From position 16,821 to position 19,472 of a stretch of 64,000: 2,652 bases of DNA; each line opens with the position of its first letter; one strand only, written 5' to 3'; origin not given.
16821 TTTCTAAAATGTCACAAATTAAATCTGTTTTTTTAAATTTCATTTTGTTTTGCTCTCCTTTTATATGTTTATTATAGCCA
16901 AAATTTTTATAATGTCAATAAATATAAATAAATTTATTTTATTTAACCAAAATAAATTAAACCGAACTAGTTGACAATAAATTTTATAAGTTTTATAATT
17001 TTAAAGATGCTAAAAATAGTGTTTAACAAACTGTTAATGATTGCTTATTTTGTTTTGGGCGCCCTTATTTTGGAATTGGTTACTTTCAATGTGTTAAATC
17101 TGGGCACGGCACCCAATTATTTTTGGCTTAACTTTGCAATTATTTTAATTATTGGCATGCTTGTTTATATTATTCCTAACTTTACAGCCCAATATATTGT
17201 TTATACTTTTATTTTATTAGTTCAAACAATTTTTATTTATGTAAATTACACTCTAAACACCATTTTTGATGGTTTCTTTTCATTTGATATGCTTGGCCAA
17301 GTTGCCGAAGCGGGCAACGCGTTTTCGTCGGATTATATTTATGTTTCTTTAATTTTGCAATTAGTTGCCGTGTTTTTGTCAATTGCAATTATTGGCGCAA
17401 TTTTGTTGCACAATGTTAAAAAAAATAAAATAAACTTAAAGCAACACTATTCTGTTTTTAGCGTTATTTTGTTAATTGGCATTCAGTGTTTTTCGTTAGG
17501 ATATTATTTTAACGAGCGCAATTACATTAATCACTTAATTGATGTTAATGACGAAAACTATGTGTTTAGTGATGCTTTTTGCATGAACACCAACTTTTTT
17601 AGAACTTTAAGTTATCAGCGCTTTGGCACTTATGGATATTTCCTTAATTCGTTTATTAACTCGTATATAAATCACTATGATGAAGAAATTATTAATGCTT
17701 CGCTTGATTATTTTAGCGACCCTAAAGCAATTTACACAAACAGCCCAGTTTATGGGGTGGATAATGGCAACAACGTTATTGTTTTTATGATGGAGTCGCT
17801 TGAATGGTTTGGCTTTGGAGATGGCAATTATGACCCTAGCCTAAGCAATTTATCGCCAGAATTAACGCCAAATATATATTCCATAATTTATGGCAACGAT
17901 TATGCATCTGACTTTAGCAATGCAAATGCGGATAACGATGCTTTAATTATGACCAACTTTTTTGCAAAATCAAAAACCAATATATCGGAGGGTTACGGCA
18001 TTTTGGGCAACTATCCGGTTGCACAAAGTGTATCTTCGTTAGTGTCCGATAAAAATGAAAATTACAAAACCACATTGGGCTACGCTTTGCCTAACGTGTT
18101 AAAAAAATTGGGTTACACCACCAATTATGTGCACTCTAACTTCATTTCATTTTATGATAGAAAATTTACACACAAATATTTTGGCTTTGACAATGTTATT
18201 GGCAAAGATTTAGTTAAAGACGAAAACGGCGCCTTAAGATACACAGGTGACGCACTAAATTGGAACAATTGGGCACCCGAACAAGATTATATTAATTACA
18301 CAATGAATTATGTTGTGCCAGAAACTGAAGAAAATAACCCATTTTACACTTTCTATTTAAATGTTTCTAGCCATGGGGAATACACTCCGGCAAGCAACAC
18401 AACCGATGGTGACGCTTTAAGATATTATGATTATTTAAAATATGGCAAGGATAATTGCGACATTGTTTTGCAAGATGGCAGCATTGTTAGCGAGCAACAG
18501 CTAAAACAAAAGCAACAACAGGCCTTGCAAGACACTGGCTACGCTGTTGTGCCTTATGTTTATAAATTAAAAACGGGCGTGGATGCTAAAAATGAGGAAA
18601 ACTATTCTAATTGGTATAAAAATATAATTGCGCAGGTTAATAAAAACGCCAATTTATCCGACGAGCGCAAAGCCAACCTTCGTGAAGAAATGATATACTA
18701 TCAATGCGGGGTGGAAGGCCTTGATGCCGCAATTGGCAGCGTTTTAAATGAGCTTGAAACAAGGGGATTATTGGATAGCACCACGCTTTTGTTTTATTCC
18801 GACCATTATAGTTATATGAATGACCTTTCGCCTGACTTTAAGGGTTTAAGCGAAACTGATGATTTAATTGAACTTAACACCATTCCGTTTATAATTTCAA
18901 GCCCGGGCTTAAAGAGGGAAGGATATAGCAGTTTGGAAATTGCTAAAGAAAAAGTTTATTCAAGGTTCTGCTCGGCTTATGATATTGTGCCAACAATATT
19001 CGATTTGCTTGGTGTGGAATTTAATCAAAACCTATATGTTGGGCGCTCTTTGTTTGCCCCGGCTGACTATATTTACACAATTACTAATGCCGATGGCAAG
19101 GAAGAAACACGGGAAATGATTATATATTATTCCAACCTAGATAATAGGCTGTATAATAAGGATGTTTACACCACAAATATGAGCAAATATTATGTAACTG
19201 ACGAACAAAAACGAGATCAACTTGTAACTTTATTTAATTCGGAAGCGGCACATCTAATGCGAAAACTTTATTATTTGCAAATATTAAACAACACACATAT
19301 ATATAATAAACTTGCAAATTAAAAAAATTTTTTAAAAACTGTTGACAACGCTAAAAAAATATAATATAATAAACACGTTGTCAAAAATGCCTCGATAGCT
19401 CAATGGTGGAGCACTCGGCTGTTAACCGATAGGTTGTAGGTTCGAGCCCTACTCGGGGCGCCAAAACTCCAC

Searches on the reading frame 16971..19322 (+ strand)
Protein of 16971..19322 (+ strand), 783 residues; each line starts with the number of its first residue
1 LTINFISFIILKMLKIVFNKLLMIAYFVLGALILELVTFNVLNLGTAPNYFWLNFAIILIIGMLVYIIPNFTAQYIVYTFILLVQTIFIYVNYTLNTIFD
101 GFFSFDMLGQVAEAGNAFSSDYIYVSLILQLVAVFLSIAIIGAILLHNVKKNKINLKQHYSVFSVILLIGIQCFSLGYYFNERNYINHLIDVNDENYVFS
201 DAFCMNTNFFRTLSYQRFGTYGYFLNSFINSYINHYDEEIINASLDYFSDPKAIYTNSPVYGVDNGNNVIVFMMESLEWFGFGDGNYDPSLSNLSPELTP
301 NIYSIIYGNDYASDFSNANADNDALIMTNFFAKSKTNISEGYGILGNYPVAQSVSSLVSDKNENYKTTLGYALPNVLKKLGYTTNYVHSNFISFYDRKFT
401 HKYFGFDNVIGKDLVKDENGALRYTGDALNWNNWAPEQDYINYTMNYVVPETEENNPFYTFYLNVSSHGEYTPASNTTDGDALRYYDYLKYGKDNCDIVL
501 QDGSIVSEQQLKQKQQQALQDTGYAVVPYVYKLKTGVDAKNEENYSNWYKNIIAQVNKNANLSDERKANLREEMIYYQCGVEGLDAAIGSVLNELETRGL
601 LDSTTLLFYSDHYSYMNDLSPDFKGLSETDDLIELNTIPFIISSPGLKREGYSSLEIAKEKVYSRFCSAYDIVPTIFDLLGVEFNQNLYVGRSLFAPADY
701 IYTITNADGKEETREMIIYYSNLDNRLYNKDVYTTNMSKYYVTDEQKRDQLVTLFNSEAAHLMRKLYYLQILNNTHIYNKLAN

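Call 11: search_protein_families(library=pfam, proteins=[window:16971-19322:+])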
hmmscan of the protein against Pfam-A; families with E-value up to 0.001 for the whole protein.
window:16971-19322:+ (783 aa): 1 family
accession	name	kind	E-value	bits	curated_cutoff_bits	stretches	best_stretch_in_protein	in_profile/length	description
PF00884.28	Sulfatase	-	1.2e-25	90.9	25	1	268-682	2-301/301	Sulfatase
